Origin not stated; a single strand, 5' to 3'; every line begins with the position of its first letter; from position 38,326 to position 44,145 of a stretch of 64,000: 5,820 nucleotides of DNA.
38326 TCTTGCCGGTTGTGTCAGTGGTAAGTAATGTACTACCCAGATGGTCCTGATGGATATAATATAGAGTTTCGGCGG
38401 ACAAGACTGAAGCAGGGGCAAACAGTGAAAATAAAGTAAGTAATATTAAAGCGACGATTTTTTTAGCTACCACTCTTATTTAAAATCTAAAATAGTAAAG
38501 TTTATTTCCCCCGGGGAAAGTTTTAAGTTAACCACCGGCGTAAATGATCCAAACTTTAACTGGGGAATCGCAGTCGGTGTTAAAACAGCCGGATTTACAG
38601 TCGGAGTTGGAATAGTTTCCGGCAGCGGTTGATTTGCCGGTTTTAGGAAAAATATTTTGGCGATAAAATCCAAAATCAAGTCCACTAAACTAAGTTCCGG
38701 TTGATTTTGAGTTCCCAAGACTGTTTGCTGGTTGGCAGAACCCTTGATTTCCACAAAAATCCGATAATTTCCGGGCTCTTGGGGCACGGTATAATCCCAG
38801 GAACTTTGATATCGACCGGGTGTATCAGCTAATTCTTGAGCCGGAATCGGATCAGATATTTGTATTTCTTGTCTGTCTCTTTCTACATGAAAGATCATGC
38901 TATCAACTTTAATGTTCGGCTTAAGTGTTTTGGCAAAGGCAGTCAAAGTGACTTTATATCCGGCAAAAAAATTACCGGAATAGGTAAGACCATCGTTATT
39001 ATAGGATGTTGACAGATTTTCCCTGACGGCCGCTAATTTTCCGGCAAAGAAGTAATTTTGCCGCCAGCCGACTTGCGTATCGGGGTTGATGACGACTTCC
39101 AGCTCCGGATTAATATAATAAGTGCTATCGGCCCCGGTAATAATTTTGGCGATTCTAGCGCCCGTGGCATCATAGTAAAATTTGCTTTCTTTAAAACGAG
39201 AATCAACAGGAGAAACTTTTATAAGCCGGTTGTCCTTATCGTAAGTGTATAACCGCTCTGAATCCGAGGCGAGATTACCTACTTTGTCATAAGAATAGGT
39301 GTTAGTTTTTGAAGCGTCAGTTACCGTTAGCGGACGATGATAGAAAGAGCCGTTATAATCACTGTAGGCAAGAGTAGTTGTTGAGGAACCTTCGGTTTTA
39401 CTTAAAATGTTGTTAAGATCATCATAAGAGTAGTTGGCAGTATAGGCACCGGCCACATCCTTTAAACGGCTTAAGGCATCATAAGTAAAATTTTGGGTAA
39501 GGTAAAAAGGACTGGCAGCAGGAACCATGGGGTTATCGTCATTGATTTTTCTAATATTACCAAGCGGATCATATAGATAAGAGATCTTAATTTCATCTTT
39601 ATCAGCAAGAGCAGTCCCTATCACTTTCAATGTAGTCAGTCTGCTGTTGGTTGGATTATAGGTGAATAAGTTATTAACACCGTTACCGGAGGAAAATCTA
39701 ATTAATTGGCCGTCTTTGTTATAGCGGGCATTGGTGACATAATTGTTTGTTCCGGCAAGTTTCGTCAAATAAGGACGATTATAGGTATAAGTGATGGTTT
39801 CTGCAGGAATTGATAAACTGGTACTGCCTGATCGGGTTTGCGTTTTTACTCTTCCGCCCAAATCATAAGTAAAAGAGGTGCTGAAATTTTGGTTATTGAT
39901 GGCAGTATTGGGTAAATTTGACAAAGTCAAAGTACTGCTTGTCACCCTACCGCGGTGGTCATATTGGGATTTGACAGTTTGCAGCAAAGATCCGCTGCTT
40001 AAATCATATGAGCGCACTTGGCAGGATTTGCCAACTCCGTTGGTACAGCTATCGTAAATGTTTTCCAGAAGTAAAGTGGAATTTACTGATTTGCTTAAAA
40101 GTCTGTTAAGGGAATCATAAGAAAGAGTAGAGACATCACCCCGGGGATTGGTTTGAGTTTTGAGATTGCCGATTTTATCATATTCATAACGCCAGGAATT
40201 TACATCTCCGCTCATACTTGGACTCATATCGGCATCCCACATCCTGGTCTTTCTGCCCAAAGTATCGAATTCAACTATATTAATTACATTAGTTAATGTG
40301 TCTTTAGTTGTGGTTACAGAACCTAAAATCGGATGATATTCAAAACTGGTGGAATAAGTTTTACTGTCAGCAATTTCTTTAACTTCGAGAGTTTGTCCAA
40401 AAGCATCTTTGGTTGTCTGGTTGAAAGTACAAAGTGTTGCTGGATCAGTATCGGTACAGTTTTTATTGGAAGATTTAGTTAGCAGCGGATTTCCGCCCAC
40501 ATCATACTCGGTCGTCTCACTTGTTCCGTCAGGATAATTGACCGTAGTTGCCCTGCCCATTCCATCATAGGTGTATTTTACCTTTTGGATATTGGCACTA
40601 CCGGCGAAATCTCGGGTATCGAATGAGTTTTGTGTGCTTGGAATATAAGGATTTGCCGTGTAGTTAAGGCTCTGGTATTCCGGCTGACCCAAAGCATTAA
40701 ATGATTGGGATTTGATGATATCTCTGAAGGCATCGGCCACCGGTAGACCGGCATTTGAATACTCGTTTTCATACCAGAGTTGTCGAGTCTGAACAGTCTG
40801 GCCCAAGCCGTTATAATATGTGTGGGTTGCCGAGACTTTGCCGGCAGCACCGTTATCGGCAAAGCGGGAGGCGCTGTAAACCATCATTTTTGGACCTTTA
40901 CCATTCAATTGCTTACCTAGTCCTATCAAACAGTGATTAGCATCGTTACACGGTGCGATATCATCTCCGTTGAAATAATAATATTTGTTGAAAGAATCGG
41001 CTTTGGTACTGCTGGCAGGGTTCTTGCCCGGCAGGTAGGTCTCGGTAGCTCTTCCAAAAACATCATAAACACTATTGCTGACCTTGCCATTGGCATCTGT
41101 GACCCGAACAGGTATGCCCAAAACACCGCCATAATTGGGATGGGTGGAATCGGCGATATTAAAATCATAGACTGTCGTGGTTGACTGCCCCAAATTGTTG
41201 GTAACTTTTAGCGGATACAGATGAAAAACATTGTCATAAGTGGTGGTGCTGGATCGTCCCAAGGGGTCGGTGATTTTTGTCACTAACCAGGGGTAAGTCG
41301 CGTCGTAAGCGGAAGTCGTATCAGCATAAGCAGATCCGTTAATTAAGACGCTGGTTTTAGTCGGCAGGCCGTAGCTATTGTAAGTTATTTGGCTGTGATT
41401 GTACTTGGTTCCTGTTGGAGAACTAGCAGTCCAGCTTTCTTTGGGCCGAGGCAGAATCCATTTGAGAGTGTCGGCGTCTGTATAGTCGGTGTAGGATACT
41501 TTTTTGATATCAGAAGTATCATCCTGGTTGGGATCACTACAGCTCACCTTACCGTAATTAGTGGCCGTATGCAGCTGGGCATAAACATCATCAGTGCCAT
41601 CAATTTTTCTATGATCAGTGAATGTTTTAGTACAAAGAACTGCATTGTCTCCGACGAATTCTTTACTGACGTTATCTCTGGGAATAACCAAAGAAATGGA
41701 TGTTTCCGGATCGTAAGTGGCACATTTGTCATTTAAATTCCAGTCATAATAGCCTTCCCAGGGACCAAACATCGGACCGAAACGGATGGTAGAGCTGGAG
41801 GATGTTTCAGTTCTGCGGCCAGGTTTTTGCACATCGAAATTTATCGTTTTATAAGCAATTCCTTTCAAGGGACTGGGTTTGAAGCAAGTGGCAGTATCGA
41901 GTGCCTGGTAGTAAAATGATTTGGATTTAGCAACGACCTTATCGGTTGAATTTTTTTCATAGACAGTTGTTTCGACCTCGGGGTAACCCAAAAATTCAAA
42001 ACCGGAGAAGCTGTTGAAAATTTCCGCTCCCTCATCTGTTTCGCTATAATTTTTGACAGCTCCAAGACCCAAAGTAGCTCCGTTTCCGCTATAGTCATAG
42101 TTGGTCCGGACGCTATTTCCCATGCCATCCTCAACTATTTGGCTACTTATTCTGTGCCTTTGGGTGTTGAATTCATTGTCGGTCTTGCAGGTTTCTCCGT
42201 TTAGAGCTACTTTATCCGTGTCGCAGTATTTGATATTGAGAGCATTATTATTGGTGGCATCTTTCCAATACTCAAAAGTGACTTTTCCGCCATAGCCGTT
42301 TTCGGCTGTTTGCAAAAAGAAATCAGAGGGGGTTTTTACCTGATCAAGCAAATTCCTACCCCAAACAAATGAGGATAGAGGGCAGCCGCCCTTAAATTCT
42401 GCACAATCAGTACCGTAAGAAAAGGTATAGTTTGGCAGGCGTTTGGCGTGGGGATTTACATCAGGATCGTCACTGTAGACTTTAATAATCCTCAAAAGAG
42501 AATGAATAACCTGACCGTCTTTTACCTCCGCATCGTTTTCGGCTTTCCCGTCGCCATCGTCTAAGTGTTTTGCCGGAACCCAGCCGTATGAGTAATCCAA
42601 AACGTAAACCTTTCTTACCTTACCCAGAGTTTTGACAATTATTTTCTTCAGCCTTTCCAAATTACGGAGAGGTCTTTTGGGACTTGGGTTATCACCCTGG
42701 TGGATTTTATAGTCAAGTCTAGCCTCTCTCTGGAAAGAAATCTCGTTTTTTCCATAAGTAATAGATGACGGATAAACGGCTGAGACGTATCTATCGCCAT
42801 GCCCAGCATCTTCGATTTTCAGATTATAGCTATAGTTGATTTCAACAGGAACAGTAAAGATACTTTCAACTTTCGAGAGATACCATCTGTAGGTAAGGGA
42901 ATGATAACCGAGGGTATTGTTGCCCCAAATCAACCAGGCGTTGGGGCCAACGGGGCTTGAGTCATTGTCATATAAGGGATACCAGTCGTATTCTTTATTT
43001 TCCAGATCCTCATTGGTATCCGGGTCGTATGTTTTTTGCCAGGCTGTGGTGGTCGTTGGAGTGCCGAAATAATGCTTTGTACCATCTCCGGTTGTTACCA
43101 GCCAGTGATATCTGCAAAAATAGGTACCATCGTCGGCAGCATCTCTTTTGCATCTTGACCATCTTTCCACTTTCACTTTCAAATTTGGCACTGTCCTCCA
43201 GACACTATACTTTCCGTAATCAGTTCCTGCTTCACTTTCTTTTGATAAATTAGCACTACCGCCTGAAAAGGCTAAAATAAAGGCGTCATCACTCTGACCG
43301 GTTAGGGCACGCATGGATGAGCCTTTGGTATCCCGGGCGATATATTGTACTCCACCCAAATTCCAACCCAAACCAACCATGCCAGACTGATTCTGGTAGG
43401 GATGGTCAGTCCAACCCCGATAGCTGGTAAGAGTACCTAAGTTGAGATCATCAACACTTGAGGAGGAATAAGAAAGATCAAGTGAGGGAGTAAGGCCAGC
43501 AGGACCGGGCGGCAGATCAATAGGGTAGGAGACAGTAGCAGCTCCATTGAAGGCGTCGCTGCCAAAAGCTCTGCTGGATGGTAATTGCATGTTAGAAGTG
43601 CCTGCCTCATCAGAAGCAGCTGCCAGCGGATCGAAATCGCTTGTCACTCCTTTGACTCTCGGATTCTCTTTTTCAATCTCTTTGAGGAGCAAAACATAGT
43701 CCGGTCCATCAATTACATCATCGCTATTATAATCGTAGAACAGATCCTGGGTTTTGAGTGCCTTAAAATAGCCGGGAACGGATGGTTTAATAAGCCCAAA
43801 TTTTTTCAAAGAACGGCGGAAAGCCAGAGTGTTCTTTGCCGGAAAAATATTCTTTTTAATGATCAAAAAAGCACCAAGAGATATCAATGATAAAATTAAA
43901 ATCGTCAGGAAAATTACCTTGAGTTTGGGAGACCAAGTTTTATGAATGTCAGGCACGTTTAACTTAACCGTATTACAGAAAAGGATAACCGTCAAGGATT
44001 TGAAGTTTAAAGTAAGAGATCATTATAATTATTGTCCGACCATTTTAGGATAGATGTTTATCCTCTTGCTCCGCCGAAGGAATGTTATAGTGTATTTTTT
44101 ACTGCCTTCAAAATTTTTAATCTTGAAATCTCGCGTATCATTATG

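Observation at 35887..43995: RHS polymorphic-toxin locus in which the core-plus-tail modules are separate genes with their own signal peptides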

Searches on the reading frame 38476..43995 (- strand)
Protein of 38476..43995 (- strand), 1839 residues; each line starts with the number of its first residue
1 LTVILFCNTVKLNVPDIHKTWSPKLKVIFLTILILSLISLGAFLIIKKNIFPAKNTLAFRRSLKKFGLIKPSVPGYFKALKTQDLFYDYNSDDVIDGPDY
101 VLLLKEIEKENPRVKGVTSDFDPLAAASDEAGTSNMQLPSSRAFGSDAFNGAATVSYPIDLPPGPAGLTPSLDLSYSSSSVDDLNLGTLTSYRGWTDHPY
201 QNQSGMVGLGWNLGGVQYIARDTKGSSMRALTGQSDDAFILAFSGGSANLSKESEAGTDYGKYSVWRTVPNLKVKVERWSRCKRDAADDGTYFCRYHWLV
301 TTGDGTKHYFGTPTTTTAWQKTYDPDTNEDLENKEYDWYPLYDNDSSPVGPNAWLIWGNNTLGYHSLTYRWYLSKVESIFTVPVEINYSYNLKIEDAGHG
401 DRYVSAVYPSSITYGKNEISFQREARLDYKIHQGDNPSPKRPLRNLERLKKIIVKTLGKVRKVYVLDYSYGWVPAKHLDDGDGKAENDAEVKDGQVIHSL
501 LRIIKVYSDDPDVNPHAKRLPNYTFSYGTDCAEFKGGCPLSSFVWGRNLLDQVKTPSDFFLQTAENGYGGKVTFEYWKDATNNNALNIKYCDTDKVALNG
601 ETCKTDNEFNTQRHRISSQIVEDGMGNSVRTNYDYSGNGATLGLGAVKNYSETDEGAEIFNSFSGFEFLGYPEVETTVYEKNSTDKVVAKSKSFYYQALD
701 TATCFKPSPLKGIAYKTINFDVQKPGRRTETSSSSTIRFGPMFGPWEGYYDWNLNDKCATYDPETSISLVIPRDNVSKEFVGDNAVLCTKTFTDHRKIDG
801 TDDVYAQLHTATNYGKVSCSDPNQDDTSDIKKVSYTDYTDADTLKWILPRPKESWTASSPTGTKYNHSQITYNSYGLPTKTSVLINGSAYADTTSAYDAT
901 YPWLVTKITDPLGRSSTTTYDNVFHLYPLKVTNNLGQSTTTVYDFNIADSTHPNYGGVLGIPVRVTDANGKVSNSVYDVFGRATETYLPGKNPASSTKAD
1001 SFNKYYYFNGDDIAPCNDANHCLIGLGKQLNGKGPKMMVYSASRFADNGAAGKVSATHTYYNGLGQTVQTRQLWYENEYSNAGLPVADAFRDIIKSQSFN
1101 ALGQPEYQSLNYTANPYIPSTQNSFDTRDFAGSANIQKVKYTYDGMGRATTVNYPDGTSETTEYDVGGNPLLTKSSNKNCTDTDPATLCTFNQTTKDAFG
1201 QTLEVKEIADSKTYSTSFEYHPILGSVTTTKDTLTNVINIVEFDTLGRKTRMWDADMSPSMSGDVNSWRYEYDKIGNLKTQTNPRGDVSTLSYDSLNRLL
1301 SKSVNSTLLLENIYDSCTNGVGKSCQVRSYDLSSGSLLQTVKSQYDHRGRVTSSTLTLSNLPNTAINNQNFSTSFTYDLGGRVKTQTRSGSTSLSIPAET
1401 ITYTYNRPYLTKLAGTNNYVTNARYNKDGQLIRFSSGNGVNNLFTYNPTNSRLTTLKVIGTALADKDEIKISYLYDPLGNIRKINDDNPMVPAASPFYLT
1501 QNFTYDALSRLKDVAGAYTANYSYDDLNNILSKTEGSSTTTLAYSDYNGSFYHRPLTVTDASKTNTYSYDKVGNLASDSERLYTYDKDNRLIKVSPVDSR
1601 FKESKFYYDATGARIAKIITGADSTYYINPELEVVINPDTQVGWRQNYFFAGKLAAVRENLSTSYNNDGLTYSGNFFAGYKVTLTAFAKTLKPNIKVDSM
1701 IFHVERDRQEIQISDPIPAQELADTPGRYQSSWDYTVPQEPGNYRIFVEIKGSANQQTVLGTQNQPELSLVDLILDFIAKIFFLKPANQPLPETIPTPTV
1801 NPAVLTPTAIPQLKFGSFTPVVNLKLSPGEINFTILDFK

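Call 7: search_protein_families(library=pfam, proteins=[window:38476-43995:-], max_evalue=0.01)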
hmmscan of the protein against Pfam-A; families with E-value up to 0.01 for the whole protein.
window:38476-43995:- (1839 aa): 3 families
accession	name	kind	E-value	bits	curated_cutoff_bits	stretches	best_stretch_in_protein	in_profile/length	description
PF05593.20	RHS_repeat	-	3.5e-17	62.8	22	1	1272-1301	1-30/38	RHS Repeat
PF03534.18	SpvB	-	3.4e-05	23.6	22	0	203-317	35-147/287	Salmonella virulence plasmid 65kDa B protein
PF20041.5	DUF6443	-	8.9e-05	23.2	27.8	0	1048-1144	16-89/137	Domain of unknown function (DUF6443)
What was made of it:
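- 43045..43389 (-): SpvB-like segment (aa 203-317). This is the type of N-terminal region seen in TcB and other RHS proteins. Pfam PF03534, E=3.4e-5, 23.6 bits against a cut-off of 22 (call 7).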

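Call 8: search_protein_families(library=ncbifam, proteins=[window:38476-43995:-], max_evalue=0.01)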
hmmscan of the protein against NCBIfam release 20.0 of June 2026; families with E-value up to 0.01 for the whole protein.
window:38476-43995:- (1839 aa): 1 family
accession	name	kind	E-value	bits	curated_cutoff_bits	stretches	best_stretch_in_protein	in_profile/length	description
TIGR01643.1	YD_repeat_2x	repeat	2.2e-10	40.6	15.8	0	1268-1289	18-39/42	YD repeat-containing protein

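Call 67: search_solved_structures(query=window:38479-43956:-, max_evalue=0.001)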
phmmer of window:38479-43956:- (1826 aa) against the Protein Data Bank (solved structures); distinct sequences matched with E-value up to 0.001: 1.
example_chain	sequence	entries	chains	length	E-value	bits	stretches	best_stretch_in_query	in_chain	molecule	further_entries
8cp6_B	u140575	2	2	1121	6.5e-05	23.5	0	1251-1302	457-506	Toxin protein Tse5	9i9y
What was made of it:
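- On Tc-toxin BC sub-complex (TcB/TcC): The phmmer search of the shell against PDB sequences found only Tse5 weakly (call 67).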

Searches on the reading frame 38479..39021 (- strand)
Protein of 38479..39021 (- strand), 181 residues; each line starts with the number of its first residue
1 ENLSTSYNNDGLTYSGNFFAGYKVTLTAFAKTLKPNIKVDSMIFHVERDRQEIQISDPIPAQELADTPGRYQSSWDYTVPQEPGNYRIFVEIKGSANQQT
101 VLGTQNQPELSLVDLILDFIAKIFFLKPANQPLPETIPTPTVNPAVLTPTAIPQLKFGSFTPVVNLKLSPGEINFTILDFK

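Call 28: search_protein_families(library=pfam, proteins=[window:38479-39021:-], max_evalue=1)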
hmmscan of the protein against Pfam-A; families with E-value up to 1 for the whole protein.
window:38479-39021:- (181 aa): 0 families

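Call 75: search_protein_families(library=ncbifam, proteins=[window:38479-39021:-], max_evalue=0.1)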
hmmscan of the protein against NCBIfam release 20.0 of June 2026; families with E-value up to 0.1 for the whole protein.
window:38479-39021:- (181 aa): 0 families
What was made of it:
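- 38479..39018 (-): C-terminal extension of about 181 aa beyond the split point: a beta-rich segment, then a P/T-rich linker, then a short conserved end. No family hit. No hits in Pfam or NCBIfam (calls 28, 75).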

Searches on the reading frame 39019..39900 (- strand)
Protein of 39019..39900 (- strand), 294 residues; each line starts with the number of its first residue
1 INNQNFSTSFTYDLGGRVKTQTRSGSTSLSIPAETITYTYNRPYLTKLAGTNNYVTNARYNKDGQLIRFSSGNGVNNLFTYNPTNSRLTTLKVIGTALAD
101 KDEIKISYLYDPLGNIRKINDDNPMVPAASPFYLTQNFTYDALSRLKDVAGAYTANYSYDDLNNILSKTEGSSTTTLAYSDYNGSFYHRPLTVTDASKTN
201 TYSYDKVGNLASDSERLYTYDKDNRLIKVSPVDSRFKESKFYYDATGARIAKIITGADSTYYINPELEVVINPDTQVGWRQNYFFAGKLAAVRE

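Call 77: find_related_loci(query=window:39019-39900:-, collection=metagenome_contigs, flank=6000)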
Query window:39019-39900:- (294 aa) in metagenome_contigs; peptide patterns used: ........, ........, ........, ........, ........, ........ (x = any residue, [..] = any of these).
208 stretches matched a pattern; 7 encode a relative of the query (tblastn E <= 1e-3); 7 distinct loci.
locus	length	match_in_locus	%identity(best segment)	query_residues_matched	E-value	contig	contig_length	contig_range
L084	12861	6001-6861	47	1-294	1e-86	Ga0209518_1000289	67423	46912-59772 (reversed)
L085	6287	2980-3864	46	1-294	3e-83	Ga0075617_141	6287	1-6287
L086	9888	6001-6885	45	1-294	2e-82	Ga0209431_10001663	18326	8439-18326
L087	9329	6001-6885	45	1-294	2e-82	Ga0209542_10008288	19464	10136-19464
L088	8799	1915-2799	45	1-294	3e-82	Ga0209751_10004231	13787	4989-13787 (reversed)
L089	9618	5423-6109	25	34-256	1e-6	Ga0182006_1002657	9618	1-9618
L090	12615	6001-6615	26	53-258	7e-6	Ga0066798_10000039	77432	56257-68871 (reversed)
